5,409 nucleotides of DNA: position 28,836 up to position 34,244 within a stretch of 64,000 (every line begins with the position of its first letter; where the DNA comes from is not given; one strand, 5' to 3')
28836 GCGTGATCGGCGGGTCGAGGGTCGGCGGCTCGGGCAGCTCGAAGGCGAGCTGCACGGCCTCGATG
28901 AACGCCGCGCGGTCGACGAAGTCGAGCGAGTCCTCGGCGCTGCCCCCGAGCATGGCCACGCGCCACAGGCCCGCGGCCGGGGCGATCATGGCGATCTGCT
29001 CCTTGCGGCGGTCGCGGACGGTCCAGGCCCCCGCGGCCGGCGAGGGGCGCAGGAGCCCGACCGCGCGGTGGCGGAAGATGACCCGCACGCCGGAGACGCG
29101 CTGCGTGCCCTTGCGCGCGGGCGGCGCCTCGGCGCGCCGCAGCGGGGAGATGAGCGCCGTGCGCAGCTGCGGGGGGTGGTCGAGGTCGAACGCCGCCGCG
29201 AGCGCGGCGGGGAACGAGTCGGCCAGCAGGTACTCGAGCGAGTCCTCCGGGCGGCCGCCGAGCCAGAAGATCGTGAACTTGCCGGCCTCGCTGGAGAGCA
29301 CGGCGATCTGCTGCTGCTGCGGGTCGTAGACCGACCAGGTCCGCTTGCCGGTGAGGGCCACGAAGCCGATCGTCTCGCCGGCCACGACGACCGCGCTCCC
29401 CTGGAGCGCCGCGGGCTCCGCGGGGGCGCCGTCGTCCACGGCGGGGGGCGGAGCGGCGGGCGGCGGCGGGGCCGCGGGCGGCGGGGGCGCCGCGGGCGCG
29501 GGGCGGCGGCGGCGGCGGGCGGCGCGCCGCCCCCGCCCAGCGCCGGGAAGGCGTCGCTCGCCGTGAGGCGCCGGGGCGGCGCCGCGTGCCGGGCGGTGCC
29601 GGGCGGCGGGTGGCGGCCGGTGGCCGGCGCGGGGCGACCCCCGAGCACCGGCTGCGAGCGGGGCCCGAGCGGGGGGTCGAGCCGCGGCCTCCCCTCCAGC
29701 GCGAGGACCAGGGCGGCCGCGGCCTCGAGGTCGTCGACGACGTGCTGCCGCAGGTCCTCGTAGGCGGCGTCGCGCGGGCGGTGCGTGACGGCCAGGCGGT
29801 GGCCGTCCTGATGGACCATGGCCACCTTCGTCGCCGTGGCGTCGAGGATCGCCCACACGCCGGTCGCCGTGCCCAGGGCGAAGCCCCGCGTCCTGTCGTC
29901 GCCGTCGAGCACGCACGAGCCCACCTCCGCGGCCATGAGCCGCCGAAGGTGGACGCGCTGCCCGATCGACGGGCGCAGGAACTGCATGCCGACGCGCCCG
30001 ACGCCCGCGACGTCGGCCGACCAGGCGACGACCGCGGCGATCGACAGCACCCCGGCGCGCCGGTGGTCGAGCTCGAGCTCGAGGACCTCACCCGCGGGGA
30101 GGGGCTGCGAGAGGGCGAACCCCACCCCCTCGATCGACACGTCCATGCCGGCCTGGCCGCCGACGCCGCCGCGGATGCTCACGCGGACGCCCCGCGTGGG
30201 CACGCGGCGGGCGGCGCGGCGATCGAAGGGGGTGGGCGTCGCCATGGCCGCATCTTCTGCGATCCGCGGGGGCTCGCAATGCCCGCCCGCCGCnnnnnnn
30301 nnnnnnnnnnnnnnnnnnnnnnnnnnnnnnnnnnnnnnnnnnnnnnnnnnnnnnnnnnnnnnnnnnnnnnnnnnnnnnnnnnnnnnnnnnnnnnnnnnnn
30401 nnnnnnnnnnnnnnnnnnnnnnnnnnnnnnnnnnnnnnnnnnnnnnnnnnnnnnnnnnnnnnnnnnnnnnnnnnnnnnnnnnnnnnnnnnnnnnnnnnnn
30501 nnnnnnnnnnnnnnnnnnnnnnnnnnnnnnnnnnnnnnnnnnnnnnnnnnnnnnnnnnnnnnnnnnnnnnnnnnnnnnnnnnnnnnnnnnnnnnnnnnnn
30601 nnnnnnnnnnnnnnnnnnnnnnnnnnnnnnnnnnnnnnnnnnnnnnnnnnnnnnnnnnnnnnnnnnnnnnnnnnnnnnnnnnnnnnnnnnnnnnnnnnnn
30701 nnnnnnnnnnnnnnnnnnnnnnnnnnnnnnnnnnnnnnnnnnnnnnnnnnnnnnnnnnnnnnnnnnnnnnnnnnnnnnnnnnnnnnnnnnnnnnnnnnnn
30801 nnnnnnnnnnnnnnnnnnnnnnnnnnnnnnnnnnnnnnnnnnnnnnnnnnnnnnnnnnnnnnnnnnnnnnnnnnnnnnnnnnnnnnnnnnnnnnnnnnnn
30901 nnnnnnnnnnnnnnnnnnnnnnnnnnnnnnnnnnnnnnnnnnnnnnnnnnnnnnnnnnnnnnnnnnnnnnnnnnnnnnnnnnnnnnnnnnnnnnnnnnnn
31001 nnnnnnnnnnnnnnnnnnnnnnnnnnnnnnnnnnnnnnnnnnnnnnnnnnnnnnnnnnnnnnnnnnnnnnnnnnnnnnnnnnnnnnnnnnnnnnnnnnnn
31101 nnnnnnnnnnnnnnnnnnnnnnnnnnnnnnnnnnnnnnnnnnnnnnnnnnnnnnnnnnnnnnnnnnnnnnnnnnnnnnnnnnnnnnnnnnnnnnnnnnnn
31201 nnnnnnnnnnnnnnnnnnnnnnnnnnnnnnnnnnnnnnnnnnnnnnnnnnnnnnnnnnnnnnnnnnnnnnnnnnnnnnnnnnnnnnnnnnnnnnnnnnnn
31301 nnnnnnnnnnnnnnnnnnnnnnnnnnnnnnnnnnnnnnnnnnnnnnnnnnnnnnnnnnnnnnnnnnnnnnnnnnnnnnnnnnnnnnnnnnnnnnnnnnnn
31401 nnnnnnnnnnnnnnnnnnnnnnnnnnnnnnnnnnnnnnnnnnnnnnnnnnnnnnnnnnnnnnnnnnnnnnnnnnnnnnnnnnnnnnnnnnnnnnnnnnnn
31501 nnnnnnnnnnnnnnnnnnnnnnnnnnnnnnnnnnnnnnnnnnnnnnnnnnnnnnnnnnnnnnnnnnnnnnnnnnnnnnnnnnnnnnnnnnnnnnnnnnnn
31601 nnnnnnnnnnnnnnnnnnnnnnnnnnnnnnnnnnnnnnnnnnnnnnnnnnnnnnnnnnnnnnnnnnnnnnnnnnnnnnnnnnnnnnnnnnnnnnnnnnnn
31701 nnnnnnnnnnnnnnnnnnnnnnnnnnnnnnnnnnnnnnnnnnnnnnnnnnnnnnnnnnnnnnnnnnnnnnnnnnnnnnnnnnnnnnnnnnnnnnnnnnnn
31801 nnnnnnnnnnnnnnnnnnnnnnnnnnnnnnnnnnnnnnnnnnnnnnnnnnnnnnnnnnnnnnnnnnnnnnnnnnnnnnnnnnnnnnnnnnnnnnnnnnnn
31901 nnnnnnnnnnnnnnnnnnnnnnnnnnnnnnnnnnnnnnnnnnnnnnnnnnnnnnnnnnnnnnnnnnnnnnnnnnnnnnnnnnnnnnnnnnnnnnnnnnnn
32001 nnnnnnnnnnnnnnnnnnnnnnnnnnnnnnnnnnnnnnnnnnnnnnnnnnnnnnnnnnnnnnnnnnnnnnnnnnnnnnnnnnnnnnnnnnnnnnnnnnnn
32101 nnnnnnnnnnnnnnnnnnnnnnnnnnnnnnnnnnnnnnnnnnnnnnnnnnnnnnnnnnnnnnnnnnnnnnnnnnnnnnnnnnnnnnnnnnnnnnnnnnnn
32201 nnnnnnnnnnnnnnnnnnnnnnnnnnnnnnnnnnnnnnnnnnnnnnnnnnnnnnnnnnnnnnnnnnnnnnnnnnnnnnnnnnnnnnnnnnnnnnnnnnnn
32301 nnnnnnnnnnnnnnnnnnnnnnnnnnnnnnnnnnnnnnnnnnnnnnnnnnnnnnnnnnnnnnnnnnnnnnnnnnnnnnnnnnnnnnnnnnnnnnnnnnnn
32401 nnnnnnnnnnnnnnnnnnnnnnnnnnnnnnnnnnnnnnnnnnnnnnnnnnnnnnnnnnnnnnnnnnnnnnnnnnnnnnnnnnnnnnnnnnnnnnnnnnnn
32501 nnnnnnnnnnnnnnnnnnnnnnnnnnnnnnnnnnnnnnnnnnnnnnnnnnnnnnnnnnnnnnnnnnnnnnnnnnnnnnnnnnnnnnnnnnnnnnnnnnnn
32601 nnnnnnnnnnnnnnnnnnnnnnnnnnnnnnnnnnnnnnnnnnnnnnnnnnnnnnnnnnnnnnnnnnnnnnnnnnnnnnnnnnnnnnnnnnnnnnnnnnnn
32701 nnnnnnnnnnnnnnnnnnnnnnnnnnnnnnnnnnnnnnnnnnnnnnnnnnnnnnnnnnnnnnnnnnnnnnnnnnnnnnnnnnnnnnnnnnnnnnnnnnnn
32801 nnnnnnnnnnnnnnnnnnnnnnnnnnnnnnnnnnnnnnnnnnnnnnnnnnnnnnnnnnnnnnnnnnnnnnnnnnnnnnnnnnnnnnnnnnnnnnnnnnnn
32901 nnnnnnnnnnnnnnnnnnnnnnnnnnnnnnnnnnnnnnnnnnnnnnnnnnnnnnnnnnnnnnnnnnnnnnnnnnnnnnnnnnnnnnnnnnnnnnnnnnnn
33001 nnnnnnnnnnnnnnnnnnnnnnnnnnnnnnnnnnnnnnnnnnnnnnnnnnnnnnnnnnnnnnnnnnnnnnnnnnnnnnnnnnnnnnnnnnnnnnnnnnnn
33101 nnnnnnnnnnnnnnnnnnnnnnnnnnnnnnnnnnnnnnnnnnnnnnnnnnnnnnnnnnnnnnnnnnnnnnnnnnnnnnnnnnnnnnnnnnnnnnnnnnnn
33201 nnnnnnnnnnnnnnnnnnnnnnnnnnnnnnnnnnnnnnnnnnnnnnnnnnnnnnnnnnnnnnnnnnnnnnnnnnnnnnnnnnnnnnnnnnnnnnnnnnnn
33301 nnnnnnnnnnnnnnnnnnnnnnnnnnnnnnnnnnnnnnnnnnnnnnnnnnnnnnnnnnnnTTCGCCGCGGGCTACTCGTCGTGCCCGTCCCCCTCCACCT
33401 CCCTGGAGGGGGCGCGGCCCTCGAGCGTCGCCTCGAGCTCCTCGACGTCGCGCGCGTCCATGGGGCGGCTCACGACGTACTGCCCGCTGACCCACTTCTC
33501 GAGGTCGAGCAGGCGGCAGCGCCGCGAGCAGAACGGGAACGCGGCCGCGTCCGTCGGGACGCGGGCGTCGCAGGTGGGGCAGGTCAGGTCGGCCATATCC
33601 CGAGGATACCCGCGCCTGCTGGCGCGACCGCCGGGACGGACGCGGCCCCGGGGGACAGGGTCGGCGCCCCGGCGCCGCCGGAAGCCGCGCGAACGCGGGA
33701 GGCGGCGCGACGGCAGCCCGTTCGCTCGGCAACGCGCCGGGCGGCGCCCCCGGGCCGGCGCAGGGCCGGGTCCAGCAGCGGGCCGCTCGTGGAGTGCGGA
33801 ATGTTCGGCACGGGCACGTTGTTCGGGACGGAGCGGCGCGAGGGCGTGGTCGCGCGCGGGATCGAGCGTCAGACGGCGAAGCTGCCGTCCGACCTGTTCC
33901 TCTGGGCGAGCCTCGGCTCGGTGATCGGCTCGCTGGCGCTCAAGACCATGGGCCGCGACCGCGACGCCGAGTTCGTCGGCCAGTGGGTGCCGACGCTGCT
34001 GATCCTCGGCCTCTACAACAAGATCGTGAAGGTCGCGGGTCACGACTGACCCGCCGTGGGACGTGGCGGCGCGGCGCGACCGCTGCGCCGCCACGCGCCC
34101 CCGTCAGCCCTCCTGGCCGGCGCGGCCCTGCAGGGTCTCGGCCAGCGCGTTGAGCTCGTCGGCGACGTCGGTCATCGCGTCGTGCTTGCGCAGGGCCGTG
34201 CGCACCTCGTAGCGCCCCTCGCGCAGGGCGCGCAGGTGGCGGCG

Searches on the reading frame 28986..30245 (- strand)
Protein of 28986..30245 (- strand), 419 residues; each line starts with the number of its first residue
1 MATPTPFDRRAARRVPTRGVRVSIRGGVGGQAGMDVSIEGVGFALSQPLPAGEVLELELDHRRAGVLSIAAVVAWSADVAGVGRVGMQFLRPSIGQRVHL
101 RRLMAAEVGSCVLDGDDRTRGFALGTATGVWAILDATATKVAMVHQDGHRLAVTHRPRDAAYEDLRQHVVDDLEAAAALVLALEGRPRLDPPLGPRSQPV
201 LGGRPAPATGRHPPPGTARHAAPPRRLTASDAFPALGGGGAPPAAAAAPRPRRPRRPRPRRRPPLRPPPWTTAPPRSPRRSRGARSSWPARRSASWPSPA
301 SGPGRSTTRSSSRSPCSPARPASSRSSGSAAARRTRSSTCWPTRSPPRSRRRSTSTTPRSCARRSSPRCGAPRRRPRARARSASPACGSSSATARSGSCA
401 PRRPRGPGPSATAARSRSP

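Call 22: search_protein_families(library=pfam, proteins=[window:28986-30245:-], max_evalue=0.001)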
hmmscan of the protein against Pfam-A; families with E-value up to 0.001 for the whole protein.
window:28986-30245:- (419 aa): 1 family
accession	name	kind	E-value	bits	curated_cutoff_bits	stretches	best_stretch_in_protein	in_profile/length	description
PF07238.19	PilZ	-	1.7e-10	41.6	22.5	1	9-105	2-101/102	PilZ domain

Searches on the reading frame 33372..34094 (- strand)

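Call 22: search_protein_families(library=pfam, proteins=[window:33372-34094:-], max_evalue=0.001)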
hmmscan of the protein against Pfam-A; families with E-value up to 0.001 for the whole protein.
window:33372-34094:- (240 aa): 1 family
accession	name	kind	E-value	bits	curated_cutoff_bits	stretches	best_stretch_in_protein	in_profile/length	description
PF03884.20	YacG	-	5.2e-13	48.9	25.5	1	171-216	2-49/52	DNA gyrase inhibitor YacG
